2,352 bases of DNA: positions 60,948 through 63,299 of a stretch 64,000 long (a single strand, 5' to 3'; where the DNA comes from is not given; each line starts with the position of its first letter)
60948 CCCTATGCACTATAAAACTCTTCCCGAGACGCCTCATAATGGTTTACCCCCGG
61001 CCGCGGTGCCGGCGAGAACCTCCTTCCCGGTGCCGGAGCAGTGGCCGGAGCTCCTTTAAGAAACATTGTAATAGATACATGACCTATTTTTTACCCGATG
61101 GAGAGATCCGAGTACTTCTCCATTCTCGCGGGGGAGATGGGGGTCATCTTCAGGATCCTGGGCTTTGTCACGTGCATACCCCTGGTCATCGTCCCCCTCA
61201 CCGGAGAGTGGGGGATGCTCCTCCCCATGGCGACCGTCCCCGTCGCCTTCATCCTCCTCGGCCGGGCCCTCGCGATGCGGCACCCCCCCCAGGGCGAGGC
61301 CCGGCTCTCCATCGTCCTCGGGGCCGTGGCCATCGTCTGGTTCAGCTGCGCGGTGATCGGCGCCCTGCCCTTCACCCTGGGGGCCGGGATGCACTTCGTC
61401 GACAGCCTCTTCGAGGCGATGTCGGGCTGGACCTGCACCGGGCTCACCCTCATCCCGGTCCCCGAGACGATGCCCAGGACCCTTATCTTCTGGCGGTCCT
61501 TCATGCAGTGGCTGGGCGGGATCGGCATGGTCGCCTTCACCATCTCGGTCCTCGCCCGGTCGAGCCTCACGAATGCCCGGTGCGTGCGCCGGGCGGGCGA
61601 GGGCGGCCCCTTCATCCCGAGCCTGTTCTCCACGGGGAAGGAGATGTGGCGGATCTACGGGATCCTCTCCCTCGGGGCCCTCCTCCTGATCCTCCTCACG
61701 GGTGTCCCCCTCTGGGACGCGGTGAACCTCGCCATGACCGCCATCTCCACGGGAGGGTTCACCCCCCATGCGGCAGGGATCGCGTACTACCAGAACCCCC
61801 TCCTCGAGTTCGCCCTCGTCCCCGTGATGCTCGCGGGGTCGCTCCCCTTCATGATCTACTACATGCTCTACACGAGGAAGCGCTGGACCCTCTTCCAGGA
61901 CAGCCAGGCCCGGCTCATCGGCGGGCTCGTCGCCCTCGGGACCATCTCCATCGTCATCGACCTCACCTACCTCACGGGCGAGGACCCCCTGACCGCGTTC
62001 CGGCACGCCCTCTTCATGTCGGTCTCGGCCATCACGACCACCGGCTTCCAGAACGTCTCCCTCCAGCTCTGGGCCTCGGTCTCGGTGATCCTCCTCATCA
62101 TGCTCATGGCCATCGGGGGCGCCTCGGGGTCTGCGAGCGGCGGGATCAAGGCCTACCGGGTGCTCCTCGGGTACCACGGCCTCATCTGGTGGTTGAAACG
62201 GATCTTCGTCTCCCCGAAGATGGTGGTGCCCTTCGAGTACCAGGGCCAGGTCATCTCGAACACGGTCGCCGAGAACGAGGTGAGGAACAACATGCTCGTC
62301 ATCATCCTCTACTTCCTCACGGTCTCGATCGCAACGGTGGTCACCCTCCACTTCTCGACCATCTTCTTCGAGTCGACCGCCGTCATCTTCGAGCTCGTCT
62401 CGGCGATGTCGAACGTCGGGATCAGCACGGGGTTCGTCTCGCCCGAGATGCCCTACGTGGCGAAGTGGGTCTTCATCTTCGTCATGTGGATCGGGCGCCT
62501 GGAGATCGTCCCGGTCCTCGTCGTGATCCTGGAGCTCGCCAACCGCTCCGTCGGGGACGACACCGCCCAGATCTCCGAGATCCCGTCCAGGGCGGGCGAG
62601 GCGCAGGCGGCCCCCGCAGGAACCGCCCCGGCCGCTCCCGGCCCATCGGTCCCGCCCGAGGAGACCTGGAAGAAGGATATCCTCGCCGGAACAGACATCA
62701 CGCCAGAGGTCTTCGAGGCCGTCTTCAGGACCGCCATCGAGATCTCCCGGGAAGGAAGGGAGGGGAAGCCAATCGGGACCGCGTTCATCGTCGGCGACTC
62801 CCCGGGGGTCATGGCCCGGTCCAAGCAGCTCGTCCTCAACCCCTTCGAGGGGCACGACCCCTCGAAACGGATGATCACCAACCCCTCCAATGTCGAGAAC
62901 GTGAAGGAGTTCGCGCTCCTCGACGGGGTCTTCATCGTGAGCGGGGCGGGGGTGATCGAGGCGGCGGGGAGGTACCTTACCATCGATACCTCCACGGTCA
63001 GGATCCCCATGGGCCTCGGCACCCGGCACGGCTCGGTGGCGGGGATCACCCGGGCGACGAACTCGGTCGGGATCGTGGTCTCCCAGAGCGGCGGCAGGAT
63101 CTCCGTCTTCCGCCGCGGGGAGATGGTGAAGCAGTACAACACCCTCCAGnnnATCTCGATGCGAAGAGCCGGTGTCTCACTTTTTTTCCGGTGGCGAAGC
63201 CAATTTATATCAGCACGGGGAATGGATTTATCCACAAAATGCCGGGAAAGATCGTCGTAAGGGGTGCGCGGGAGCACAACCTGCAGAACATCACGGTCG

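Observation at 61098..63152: K+ transporter (TrkH) covalently fused to a DisA_N / diadenylate-cyclase-like domain with altered catalytic motifs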

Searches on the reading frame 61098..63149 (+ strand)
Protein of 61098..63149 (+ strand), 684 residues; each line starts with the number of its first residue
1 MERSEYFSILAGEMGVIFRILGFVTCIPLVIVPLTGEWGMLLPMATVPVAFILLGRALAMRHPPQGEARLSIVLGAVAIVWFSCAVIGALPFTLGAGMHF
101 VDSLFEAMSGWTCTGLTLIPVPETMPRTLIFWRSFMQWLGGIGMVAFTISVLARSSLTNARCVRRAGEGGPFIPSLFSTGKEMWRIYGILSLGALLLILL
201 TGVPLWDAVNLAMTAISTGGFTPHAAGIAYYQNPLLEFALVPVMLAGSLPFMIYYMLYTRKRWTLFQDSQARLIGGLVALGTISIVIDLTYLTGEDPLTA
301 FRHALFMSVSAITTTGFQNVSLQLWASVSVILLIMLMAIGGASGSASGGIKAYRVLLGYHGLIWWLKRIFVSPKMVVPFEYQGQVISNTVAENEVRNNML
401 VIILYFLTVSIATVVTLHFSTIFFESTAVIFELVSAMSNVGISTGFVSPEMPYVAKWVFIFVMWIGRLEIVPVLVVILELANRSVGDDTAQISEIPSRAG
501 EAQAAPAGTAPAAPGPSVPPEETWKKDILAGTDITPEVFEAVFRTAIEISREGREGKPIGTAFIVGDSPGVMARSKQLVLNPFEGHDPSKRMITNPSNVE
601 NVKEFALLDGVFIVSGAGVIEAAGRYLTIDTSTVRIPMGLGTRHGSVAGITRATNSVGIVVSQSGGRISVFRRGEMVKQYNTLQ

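Call 3: search_protein_families(library=pfam, proteins=[window:61098-63149:+], max_evalue=1)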
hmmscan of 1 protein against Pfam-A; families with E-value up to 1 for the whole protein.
window:61098-63149:+ (684 aa): 2 families
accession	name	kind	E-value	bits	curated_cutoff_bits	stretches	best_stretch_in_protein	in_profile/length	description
PF02386.22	TrkH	-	7e-48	163.8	27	1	53-476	14-489/502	Cation transport protein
PF02457.21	DAC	-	3.4e-17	62.6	27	1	551-675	4-118/119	DisA bacterial checkpoint controller nucleotide-binding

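Call 4: search_protein_families(library=ncbifam, proteins=[window:61098-63149:+], max_evalue=1)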
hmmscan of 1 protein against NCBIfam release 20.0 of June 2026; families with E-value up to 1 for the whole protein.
window:61098-63149:+ (684 aa): 9 families
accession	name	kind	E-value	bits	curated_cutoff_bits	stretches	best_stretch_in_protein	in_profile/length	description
TIGR00933.1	2a38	subfamily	3.2e-72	243.8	331.15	1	88-467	2-391/391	TrkH family potassium uptake protein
NF008020.0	PRK10750.1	equivalog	8.6e-40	137.2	866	1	76-477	72-476/483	Trk system potassium transporter TrkH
NF041371.1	Diadnylcyc_Halo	equivalog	7.2e-35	120.6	430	1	527-678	115-263/270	diadenylate cyclase DacZ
TIGR00159.1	TIGR00159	equivalog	7.6e-08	32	188.8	1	606-678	166-235/254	diadenylate cyclase CdaA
NF038327.1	c-di-AMP_CdaM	exception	1.5e-07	31.2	225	1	599-677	99-175/196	diadenylate cyclase CdaM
TIGR00934.2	2a38euk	subfamily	8.7e-05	21.1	441.9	2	295-341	68-114/834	TRK family potassium/sodium uptake transporter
NF038328.1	c-di-AMP_CdaS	exception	0.00048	19.8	225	1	607-676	120-187/191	sporulation-specific diadenylate cyclase CdaS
NF010225.0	PRK13681.1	equivalog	0.032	14.3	57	1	325-344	3-22/35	protein YohO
NF010009.0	PRK13482.1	equivalog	0.041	13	201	1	600-675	63-137/357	DNA integrity scanning diadenylate cyclase DisA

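Call 6: find_homologous_proteins(query=window:61098-63149:+, max_evalue=0.00001)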
Query window:61098-63149:+ (684 aa): 2385 proteins with E <= 0.00001 among 8000 candidates; the best 120 are listed.
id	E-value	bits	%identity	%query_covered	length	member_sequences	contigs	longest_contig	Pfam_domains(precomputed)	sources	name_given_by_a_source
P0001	0.0e+0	1504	100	100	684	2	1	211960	PF02457.22,PF02386.23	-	-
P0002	0.0e+0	1391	91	100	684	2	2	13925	PF02457.22,PF02386.23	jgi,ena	jgi:trk system potassium uptake protein TrkH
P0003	0.0e+0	1389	91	100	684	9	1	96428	PF02457.22,PF02386.23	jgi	jgi:trk system potassium uptake protein TrkH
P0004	0.0e+0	1375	91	100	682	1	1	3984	PF02457.22,PF02386.23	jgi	jgi:trk system potassium uptake protein TrkH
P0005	0.0e+0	1370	89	100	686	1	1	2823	PF02457.22,PF02386.23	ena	-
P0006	0.0e+0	1366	90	100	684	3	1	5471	PF02457.22,PF02386.23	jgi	jgi:trk system potassium uptake protein TrkH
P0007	0.0e+0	1358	90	100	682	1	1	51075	PF02457.22,PF02386.23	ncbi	-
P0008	0.0e+0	1354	90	100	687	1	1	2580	PF02457.22,PF02386.23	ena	-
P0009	0.0e+0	1342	89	100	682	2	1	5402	PF02457.22,PF02386.23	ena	-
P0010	0.0e+0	1286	84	100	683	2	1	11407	PF02457.22,PF02386.23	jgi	jgi:trk system potassium uptake protein TrkH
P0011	0.0e+0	1286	86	100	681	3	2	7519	PF02457.22,PF02386.23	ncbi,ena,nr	ncbi:MAG TPA: potassium transporter TrkG [Methanomicrobiales archaeon]|nr:potassium transporter TrkG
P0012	0.0e+0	1284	84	100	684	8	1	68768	PF02457.22,PF02386.23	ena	-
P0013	0.0e+0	1280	84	100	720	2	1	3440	PF02457.22,PF02386.23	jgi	-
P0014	0.0e+0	1277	83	100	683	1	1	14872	PF02457.22,PF02386.23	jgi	jgi:trk system potassium uptake protein TrkH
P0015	0.0e+0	1272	84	100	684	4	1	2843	PF02457.22,PF02386.23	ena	-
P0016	0.0e+0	1269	83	100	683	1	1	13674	PF02457.22,PF02386.23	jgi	jgi:trk/ktr system potassium uptake protein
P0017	0.0e+0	1262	83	100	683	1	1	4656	PF02457.22,PF02386.23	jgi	jgi:trk system potassium uptake protein TrkH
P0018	0.0e+0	1251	83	100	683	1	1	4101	PF02457.22,PF02386.23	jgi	jgi:trk system potassium uptake protein TrkH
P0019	0.0e+0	1244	82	100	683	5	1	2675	PF02457.22,PF02386.23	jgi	jgi:trk system potassium uptake protein TrkH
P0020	0.0e+0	1237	82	100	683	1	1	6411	PF02457.22,PF02386.23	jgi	jgi:trk system potassium uptake protein TrkH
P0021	0.0e+0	1233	81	100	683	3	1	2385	PF02457.22,PF02386.23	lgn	-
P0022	0.0e+0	1233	82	100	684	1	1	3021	PF02457.22,PF02386.23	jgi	-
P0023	0.0e+0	1233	82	100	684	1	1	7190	PF02457.22,PF02386.23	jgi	jgi:trk/ktr system potassium uptake protein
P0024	0.0e+0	1223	81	100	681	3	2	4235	PF02457.22,PF02386.23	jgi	jgi:trk system potassium uptake protein TrkH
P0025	0.0e+0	1220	80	100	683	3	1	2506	PF02457.22,PF02386.23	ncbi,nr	ncbi:MAG: diadenylate cyclase [Methanomicrobiales archaeon]|nr:diadenylate cyclase [Methanomicrobial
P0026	0.0e+0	1207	80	100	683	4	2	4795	PF02457.22,PF02386.23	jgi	jgi:trk system potassium uptake protein TrkH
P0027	0.0e+0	1203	80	100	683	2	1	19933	PF02457.22,PF02386.23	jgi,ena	-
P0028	0.0e+0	1193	80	100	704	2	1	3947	PF02457.22,PF02386.23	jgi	jgi:trk system potassium uptake protein TrkH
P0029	0.0e+0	1191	79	100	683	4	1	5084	PF02457.22,PF02386.23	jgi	jgi:trk system potassium uptake protein TrkH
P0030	0.0e+0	1016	66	100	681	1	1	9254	PF02457.22,PF02386.23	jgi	jgi:trk system potassium uptake protein TrkH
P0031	1.3e-297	1007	66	100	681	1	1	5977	PF02457.22,PF02386.23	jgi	jgi:trk system potassium uptake protein TrkH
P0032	6.6e-296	1001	67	100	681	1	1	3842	PF02457.22,PF02386.23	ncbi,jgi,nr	ncbi:MAG: diadenylate cyclase [Methanomicrobiales archaeon]|nr:diadenylate cyclase [Methanomicrobial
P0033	4.7e-295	998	66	100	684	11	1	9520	PF02457.22,PF02386.23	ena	-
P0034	9.4e-288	974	63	100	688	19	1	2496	PF02457.22,PF02386.23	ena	-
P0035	6.5e-286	968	86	72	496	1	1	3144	PF02386.23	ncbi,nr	ncbi:MAG: hypothetical protein LUQ49_02115, partial [Methanomicrobiales archaeon]|nr:hypothetical pr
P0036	3.2e-285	966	64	100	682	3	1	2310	PF02457.22,PF02386.23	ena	-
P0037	2.1e-259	880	66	89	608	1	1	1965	PF02457.22,PF02386.23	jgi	-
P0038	3.9e-193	661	82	55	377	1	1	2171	PF02457.22,PF02386.23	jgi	jgi:hypothetical protein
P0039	4.9e-163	562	56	71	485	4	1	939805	PF02386.23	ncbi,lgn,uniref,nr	ncbi:cation transporter [Methanoculleus taiwanensis]|uniref:Cation transporter n=1 Tax=Methanoculleu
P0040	6.9e-163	562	54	70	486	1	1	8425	PF02386.23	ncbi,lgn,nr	ncbi:MAG: TrkH family potassium uptake protein [Methanomicrobiales archaeon]|nr:TrkH family potassiu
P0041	3.1e-162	559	54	70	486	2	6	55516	PF02386.23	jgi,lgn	jgi:trk system potassium uptake protein TrkH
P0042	6.3e-162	558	54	70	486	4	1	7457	PF02386.23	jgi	-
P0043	4.3e-161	556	53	70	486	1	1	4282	PF02386.23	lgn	-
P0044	1.9e-160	553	54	71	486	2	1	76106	PF02386.23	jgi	-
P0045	3.2e-160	553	54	70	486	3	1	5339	PF02386.23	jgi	jgi:trk system potassium uptake protein TrkH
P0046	4.8e-160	552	55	70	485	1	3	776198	PF02386.23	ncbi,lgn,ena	-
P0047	1.0e-159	551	55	71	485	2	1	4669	PF02386.23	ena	-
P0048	1.3e-159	551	55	70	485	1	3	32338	PF02386.23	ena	-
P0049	1.8e-159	550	55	70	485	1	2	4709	PF02386.23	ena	-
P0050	3.0e-159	549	55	70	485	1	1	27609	PF02386.23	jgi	jgi:trk system potassium uptake protein TrkH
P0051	4.7e-159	549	54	71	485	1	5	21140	PF02386.23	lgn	-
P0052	9.4e-159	548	54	70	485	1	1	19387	PF02386.23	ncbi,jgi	jgi:trk system potassium uptake protein TrkH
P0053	1.5e-158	547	55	70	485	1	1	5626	PF02386.23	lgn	-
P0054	2.5e-158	546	55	70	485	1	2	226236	PF02386.23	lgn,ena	-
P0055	2.6e-158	546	53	70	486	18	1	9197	PF02386.23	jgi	-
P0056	3.4e-158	546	53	70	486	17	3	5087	PF02386.23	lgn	-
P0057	3.5e-158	546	54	70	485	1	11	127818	PF02386.23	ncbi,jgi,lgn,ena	jgi:trk system potassium uptake protein TrkH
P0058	3.7e-158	546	54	71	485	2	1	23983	PF02386.23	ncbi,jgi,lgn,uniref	ncbi:potassium uptake protein trkh [hydrocarbon metagenome]|uniref:Potassium uptake protein trkh n=1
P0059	4.6e-158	546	53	71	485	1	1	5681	PF02386.23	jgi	jgi:trk system potassium uptake protein TrkH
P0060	7.3e-158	545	53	70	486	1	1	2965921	PF02386.23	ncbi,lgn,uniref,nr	ncbi:TrkH family potassium uptake protein [Methanofollis formosanus]|uniref:TrkH family potassium up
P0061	9.4e-158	545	54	70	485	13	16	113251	PF02386.23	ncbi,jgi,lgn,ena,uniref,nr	ncbi:TrkH family potassium uptake protein [Methanoculleus sp. UBA303]|jgi:trk system potassium uptak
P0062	1.2e-157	544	56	67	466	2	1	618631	PF02386.23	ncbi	ncbi:TrkH family potassium uptake protein [Methanofollis fontis]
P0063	1.2e-157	544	55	70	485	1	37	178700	PF02386.23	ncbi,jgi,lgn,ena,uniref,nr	ncbi:TrkH family potassium uptake protein [Methanoculleus sp. 10]|jgi:trk system potassium uptake pr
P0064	1.3e-157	544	52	70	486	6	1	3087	PF02386.23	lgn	-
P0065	1.5e-157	544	53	71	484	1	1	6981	PF02386.23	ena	-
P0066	2.7e-157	543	54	70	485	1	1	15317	PF02386.23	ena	-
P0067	2.9e-157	543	54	71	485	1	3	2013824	PF02386.23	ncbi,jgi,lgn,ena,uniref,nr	ncbi:TrkH family potassium uptake protein [Methanoculleus sp. 7T]|jgi:trk system potassium uptake pr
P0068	3.2e-157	543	53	71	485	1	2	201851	PF02386.23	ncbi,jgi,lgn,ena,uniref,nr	ncbi:TrkH family potassium uptake protein [Methanoculleus sp. YWC-01]|jgi:trk system potassium uptak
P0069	3.4e-157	543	53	71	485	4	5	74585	PF02386.23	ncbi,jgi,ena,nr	ncbi:MAG TPA: TrkH family potassium uptake protein [Methanoculleus sp.]|nr:TrkH family potassium upt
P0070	4.8e-157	542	53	71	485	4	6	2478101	PF02386.23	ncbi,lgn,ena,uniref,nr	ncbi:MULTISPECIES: TrkH family potassium uptake protein [Methanoculleus]|uniref:Cation transporter n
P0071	5.2e-157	542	53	70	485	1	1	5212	PF02386.23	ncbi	ncbi:MAG: TrkH family potassium uptake protein [Candidatus Methanoculleus thermohydrogenotrophicum]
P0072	6.9e-157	542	54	70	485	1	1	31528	PF02386.23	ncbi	-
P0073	9.8e-157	541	54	70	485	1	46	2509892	PF02386.23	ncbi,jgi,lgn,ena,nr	ncbi:MAG TPA: TrkH family potassium uptake protein [Candidatus Methanoculleus thermohydrogenotrophic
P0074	9.9e-157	541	54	70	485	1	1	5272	PF02386.23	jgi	jgi:trk system potassium uptake protein TrkH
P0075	1.1e-156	541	54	70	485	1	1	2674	PF02386.23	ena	-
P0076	1.4e-156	541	53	71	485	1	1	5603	PF02386.23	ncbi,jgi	jgi:trk system potassium uptake protein TrkH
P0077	1.4e-156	541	53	70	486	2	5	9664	PF02386.23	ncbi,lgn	-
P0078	1.9e-156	540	53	71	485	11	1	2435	PF02386.23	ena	-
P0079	2.3e-156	540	53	71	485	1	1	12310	PF02386.23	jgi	jgi:trk system potassium uptake protein TrkH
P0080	2.4e-156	540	53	71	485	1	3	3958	PF02386.23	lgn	-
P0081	2.5e-156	540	53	70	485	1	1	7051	PF02386.23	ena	-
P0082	2.7e-156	540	53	71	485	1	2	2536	PF02386.23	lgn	-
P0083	3.0e-156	540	53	71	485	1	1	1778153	PF02386.23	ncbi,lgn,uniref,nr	ncbi:TrkH family potassium uptake protein [Methanoculleus sp. Wushi-C6]|uniref:TrkH family potassium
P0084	3.5e-156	539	54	70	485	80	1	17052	PF02386.23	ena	-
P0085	3.7e-156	539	53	71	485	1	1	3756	PF02386.23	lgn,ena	-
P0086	5.0e-156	539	53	71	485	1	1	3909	PF02386.23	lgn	-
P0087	5.2e-156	539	54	71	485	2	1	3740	PF02386.23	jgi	jgi:trk system potassium uptake protein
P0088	1.0e-155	538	53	71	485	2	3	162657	PF02386.23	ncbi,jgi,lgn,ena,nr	ncbi:MAG: cation transporter [Methanomicrobiales archaeon HGW-Methanomicrobiales-2]|jgi:trk system p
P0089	1.1e-155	538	53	71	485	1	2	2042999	PF02386.23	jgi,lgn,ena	-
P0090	1.3e-155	538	53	71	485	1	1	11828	PF02386.23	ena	-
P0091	1.3e-155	538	53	70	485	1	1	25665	PF02386.23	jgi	-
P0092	1.4e-155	537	54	70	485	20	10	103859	PF02386.23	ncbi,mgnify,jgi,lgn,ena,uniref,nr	ncbi:TrkH family potassium uptake protein [Methanoculleus sp. UBA413]|mgnify:CR=1 FL=1|jgi:trk syste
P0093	2.1e-155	537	53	71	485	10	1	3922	PF02386.23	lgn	-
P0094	2.3e-155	537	54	70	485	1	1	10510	PF02386.23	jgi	jgi:trk system potassium uptake protein TrkH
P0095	2.4e-155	537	53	71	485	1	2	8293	PF02386.23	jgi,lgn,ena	-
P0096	2.4e-155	537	51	70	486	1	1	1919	PF02386.23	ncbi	-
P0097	2.9e-155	536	53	71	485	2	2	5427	PF02386.23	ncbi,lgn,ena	-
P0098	4.3e-155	536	53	71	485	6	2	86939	PF02386.23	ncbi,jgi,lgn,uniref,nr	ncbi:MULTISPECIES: TrkH family potassium uptake protein [unclassified Methanoculleus]|uniref:TrkH fa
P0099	4.8e-155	536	52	70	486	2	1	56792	PF02386.23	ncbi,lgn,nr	ncbi:MAG: TrkH family potassium uptake protein [Euryarchaeota archaeon]|nr:TrkH family potassium upt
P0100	4.9e-155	536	53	71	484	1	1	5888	PF02386.23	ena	-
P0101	5.1e-155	536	52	71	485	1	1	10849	PF02386.23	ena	-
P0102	6.6e-155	535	53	71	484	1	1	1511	PF02386.23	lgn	-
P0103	6.8e-155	535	52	70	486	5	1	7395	PF02386.23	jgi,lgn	jgi:trk system potassium uptake protein TrkH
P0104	7.0e-155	535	54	70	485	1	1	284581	PF02386.23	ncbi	-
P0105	7.1e-155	535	52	70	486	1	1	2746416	PF02386.23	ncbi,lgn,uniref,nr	ncbi:TrkH family potassium uptake protein [Methanofollis aquaemaris]|uniref:TrkH family potassium up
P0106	1.0e-154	535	53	71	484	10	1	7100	PF02386.23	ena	-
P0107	1.0e-154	534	52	70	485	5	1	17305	PF02386.23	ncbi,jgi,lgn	-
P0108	1.7e-154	534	52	70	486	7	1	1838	PF02386.23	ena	-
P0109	1.8e-154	534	53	70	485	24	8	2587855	PF02386.23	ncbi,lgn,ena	ncbi:MAG: TrkH family potassium uptake protein [Methanoculleus sp.]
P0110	2.2e-154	533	53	71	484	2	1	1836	PF02386.23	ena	-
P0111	4.3e-154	532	52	71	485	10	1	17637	PF02386.23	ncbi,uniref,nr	ncbi:TrkH family potassium uptake protein [Methanoculleus sp. MH98A]|uniref:TrkH family potassium up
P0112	5.9e-154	532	52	71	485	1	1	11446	PF02386.23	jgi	-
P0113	9.1e-154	531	52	71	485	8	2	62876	PF02386.23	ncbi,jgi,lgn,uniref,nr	ncbi:TrkH family potassium uptake protein [Methanoculleus sp.]|jgi:trk system potassium uptake prote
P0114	9.4e-154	531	53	70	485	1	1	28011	PF02386.23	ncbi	-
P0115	9.5e-154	531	53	71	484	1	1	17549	PF02386.23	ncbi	-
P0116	9.7e-154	531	52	71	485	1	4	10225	PF02386.23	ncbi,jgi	-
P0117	1.1e-153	531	52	71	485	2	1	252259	PF02386.23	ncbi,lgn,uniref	ncbi:TrkH family potassium uptake protein [Methanoculleus sp.]|uniref:TrkH family potassium uptake p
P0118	1.8e-153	530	52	70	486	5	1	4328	PF02386.23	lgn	-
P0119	2.7e-153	530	53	70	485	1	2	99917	PF02386.23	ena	-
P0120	4.6e-153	529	51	71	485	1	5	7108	PF02386.23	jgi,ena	jgi:trk system potassium uptake protein TrkH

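Call 26: find_encoding_contigs(protein=P0003, flank=10000, max_places=3)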
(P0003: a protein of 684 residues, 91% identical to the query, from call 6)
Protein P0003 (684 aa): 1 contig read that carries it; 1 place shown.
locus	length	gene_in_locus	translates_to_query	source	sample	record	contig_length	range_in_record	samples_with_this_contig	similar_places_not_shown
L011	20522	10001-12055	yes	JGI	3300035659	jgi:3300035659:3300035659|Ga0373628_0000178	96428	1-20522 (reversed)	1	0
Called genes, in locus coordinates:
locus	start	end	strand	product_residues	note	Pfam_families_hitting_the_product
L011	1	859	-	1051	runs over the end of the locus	PF05048:NosD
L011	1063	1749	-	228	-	PF06560:GPI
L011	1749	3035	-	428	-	PF07705:CARDB (faint), PF10633:NPCBM_assoc (faint)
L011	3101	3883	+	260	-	PF01978:TrmB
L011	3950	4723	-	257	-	PF01995:NRD1_2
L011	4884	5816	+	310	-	-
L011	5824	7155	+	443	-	PF00890:FAD_binding_2 (faint), PF01266:DAO (faint), PF07992:Pyr_redox_2, PF12831:FAD_oxidored (weak), PF13241:NAD_binding_7 (faint), PF13738:Pyr_redox_3, PF00070:Pyr_redox, PF02852:Pyr_redox_dim (weak)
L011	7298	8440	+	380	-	PF07705:CARDB (faint)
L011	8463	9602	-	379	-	-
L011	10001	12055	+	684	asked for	PF02386:TrkH, PF02457:DAC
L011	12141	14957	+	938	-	PF00005:ABC_tran (faint), PF02463:SMC_N (faint), PF03193:RsgA_GTPase (faint), PF13175:AAA_15 (faint), PF13191:AAA_16 (faint), PF13304:AAA_21 (faint), PF17760:UvrA_inter, PF17755:UvrA_DNA-bind, +4 more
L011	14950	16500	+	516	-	PF01541:GIY-YIG, PF27096:UvrC_M, PF02151:UVR (weak), PF22920:UvrC_RNaseH, PF08459:UvrC_RNaseH_dom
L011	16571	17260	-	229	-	PF02525:Flavodoxin_2 (weak), PF03358:FMN_red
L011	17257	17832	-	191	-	PF02525:Flavodoxin_2 (weak), PF03358:FMN_red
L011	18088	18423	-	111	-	PF01934:HepT-like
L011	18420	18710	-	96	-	PF01909:NTP_transf_2, PF18765:Polbeta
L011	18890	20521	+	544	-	?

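Call 27: find_encoding_contigs(protein=P0012, flank=10000, max_places=3)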
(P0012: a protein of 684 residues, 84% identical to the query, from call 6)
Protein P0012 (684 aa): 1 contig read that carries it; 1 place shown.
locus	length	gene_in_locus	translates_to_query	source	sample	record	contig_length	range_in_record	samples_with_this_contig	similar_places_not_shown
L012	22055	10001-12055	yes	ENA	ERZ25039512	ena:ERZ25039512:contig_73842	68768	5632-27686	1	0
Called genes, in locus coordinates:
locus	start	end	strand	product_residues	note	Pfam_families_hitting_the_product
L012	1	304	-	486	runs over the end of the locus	PF09202:Rio2_N, PF01163:RIO1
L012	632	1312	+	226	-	PF00520:Ion_trans (weak), PF07885:Ion_trans_2, PF02254:TrkA_N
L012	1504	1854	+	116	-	-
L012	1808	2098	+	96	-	PF02254:TrkA_N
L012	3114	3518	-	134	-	PF10633:NPCBM_assoc (faint)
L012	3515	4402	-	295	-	PF07705:CARDB (faint), PF10633:NPCBM_assoc (faint)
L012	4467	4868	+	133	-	PF09339:HTH_IclR (faint), PF01978:TrmB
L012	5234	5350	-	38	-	PF01995:NRD1_2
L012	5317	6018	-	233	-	PF01995:NRD1_2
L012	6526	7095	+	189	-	-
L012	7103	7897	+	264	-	PF00890:FAD_binding_2 (weak), PF01266:DAO (faint), PF03486:HI0933_like (weak), PF07992:Pyr_redox_2, PF12831:FAD_oxidored (weak), PF13241:NAD_binding_7 (faint), PF13450:NAD_binding_8 (faint), PF00070:Pyr_redox, +1 more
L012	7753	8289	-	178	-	-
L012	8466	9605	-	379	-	-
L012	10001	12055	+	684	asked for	PF02386:TrkH, PF02457:DAC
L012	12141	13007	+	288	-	PF13191:AAA_16 (faint), PF17760:UvrA_inter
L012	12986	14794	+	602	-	PF17755:UvrA_DNA-bind, PF02463:SMC_N (faint), PF00005:ABC_tran (faint)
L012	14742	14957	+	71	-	-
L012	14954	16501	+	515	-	PF01541:GIY-YIG, PF27096:UvrC_M, PF02151:UVR (weak), PF22920:UvrC_RNaseH, PF08459:UvrC_RNaseH_dom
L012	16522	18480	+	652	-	PF00270:DEAD (faint), PF04851:ResIII, PF17757:UvrB_inter, PF27431:UvrB_3rd, PF00271:Helicase_C, PF12344:UvrB, PF02151:UVR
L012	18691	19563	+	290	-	-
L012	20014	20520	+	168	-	-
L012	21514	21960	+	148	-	PF07366:SnoaL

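Call 41: predict_structure(alignment_id=A1)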
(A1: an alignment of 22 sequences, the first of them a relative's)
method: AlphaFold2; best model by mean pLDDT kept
length: 684 residues; sequences in the alignment: 22
mean_pLDDT: 57.3   pTM: 0.50
mean pLDDT of the five models: 57.3, 57.1, 54.3, 52.3, 44.0
residues with pLDDT >= 90: 20; 70-90: 211; 50-70: 201; < 50: 252
segments of 3 or more residues with pLDDT < 50: 120-123, 155-170, 220-231, 254-263, 314-448, 466-521, 583-586, 595-598
pLDDT, mean of each block of 10 residues (from residue 1): 64 79 89 87 93 83 61 68 88 86 79 58 69 84 67 44 39 66 77 84 81 64 42 64 61 48 52 61 59 61 59 37 31 36 28 26 26 28 37 32 36 29 25 27 39 57 51 33 27 24 26 31 72 80 78 64 80 71 51 52 61 68 54 52 73 84 76 82 53
secondary structure, 60 per line:
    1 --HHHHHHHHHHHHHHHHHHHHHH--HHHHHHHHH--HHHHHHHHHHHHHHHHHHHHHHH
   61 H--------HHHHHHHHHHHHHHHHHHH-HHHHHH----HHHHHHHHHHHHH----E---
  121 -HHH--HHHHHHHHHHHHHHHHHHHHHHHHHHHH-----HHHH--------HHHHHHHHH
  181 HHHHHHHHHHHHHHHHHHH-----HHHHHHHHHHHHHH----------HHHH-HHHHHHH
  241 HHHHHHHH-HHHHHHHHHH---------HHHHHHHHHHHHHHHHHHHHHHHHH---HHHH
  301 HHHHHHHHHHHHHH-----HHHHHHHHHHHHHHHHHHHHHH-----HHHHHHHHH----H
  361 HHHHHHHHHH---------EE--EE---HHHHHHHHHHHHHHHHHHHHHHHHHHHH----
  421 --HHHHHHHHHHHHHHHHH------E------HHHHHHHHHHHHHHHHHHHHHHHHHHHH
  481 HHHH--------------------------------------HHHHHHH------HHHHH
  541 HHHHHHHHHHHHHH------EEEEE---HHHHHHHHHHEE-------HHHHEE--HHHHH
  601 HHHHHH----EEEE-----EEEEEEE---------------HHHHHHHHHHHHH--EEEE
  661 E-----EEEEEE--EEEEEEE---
elements in order (helices of 4 or more, strands of 3 or more residues): H3-24 H27-35 H38-61 H70-88 H90-95 H100-112 H127-154 H160-163 H172-199 H205-218 H229-232 H234-248 H250-259 H269-293 H297-314 H320-341 H347-355 H360-370 H389-416 H423-439 H453-484 H523-529 H536-554 E561-565 H569-578 H588-591 H596-606 E611-614 E620-626 H642-654 E657-661 E667-672 E675-681
